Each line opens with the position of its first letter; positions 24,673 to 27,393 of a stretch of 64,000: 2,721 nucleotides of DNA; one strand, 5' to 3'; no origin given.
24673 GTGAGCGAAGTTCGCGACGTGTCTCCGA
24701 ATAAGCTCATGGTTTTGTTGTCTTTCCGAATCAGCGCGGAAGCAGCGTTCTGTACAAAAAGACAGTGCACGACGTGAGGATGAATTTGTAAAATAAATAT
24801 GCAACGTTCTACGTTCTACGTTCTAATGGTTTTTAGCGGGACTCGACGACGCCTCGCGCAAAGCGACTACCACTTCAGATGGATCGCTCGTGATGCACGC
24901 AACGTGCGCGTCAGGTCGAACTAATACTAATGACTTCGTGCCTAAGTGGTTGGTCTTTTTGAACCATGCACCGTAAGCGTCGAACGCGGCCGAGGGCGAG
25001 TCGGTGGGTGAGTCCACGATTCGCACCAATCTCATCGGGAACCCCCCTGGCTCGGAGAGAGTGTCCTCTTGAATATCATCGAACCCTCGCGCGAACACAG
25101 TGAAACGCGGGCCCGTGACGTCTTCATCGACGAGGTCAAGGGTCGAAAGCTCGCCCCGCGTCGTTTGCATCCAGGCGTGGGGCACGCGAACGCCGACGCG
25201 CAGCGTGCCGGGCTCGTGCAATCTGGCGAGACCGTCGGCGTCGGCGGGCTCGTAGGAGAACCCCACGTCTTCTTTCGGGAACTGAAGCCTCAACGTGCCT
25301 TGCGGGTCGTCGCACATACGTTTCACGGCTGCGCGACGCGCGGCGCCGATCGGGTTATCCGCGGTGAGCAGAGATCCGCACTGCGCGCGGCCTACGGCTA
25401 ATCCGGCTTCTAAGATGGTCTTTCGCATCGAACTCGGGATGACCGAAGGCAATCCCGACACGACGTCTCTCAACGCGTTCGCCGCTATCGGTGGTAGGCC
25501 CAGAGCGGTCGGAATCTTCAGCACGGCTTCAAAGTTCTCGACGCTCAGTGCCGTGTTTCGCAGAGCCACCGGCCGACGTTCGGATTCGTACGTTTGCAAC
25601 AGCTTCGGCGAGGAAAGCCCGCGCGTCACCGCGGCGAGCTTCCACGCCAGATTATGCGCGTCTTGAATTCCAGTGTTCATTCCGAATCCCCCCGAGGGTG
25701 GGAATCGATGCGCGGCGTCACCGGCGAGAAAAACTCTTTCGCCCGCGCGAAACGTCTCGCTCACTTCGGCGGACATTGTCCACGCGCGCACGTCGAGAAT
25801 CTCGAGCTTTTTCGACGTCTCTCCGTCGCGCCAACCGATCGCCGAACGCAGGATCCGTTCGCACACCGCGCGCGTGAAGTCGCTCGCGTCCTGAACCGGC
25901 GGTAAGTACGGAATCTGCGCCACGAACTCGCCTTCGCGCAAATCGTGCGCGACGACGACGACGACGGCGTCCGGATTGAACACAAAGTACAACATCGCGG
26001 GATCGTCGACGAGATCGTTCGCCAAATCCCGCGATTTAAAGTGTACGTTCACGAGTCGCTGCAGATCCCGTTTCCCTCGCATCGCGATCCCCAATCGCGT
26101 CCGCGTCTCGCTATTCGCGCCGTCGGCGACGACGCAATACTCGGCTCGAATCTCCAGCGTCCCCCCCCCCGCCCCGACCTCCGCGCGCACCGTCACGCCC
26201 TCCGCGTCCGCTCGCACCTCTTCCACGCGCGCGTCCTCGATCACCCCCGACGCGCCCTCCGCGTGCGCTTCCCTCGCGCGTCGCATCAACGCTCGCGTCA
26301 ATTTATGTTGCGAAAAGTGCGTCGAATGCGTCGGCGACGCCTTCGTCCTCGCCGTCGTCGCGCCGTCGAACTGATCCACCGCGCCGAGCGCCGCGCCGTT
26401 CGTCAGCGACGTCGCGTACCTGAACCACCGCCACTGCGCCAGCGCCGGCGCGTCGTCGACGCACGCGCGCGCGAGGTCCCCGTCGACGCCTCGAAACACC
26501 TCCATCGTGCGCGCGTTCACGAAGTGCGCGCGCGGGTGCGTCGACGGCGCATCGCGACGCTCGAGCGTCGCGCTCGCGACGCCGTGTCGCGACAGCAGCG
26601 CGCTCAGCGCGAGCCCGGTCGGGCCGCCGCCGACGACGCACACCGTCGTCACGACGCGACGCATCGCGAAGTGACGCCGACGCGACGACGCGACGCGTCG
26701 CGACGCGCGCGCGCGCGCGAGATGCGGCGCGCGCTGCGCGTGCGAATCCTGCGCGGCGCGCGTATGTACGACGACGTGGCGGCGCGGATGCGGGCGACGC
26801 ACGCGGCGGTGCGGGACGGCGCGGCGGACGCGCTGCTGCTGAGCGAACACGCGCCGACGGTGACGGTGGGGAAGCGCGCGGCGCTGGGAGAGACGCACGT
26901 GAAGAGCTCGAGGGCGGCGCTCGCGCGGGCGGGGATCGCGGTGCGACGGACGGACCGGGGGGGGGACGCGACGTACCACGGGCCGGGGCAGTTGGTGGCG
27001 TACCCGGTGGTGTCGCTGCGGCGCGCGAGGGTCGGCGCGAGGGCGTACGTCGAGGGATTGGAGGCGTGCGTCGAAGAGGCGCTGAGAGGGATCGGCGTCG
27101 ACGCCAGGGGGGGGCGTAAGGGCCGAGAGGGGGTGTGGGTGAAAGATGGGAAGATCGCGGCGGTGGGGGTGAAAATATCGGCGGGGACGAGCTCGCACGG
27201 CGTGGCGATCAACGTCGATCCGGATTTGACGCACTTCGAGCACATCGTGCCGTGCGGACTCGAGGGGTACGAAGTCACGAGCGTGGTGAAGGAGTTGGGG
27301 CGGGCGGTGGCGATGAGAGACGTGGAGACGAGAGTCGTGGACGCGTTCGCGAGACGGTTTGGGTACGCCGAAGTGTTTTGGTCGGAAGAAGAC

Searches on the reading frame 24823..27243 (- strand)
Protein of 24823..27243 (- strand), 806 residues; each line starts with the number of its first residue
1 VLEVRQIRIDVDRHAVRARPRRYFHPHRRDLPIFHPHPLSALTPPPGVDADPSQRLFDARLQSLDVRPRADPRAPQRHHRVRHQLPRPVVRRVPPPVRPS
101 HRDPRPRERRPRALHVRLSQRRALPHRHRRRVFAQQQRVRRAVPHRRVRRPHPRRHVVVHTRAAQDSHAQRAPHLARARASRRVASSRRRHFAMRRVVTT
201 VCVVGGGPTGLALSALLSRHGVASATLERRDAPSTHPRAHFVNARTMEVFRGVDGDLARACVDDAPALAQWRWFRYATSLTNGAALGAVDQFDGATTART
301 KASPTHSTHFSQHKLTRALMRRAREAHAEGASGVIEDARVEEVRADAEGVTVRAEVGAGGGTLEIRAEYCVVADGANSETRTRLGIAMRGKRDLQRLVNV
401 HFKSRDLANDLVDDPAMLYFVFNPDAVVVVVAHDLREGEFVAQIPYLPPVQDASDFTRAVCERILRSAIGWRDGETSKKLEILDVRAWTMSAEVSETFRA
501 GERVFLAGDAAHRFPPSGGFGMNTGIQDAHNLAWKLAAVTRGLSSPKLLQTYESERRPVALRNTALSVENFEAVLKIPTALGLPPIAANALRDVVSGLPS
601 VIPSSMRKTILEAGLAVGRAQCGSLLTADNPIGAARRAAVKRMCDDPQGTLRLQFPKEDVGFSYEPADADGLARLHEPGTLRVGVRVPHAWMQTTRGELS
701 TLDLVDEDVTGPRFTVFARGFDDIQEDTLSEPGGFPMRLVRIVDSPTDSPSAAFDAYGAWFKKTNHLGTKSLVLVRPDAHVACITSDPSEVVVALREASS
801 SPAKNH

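Call 17: search_protein_families(library=pfam, proteins=[window:24823-27243:-], max_evalue=0.00001)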
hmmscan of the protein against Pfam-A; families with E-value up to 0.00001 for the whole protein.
window:24823-27243:- (806 aa): 1 family
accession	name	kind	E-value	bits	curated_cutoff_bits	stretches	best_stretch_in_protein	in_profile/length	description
PF01494.25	FAD_binding_3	-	1.5e-78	264.9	22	1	199-564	2-346/349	FAD binding domain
